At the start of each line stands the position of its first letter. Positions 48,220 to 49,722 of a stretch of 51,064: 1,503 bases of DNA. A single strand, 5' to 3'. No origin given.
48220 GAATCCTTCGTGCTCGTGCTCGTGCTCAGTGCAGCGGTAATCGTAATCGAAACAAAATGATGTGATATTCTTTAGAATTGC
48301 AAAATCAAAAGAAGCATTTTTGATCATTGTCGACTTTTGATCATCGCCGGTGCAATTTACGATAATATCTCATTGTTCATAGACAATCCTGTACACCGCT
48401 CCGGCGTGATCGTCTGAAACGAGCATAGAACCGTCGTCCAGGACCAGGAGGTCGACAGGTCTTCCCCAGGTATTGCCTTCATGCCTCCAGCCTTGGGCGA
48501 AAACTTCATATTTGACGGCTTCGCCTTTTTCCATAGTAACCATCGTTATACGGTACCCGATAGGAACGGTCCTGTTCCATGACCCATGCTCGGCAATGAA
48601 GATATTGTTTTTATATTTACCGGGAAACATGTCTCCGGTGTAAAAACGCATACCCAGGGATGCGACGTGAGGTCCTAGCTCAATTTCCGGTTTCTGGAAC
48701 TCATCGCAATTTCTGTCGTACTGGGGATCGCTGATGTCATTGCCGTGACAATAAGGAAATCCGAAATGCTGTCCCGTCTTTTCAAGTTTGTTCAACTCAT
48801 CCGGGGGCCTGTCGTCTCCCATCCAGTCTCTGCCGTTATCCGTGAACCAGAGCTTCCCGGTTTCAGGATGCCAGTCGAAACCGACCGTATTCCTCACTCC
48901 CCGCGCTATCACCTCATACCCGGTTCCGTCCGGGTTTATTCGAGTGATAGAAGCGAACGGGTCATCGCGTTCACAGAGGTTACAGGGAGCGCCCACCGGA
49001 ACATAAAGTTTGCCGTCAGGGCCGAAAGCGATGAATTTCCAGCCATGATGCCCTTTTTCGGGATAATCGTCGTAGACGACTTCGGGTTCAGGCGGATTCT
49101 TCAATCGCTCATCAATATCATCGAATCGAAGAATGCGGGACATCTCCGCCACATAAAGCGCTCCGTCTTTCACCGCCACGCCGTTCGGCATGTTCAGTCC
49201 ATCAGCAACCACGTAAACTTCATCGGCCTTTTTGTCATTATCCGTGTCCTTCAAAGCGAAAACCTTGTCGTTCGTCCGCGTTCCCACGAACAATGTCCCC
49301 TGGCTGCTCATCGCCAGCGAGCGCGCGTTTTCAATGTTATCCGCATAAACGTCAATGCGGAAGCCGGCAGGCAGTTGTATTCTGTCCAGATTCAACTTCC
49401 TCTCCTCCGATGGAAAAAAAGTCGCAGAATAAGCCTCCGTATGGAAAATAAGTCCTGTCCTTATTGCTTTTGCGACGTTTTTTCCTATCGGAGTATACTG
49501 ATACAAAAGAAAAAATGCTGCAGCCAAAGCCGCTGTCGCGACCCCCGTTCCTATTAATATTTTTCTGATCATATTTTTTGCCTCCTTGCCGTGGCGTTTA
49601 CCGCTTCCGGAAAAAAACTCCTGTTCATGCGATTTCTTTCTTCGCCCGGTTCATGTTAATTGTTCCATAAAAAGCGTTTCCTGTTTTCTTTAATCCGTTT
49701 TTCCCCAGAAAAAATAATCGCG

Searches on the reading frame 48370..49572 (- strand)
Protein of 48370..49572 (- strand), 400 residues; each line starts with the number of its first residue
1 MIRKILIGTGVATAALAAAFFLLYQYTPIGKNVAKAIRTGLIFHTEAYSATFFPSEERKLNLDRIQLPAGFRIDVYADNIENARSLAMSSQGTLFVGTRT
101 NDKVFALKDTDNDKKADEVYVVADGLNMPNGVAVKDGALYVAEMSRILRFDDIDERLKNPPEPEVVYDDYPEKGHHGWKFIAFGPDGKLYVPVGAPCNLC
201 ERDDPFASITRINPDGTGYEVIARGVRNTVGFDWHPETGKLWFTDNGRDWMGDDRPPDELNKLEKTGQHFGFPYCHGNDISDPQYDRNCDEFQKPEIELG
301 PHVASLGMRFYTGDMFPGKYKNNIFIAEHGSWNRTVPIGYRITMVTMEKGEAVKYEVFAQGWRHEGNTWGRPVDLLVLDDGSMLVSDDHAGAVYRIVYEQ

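Call 11: search_protein_families(library=pfam, proteins=[window:48370-49572:-])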
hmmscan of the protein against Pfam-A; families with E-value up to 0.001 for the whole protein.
window:48370-49572:- (400 aa): 3 families
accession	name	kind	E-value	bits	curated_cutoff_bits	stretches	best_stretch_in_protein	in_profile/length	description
PF07995.17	GSDH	-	1.6e-17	64.3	25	1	161-327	97-276/332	Glucose / Sorbosone dehydrogenase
PF23500.1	DUF7133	-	2.1e-14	54.1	27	1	61-330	5-293/385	Domain of unknown function (DUF7133)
PF01436.27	NHL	-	0.00081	19.8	20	0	126-143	1-19/28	NHL repeat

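Call 61: search_protein_families(library=ncbifam, proteins=[window:48370-49572:-], max_evalue=0.00001)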
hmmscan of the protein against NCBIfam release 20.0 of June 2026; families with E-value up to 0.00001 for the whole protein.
window:48370-49572:- (400 aa): 2 families
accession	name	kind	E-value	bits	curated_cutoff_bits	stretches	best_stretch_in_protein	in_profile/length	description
TIGR02604.1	Piru_Ver_Nterm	subfamily_domain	5.4e-23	82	122.2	1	100-387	45-338/367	PVC-type heme-binding CxxCH protein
NF033206.1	ScyE_fam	subfamily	2.9e-10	40.2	80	1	69-146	242-322/333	ScyD/ScyE family protein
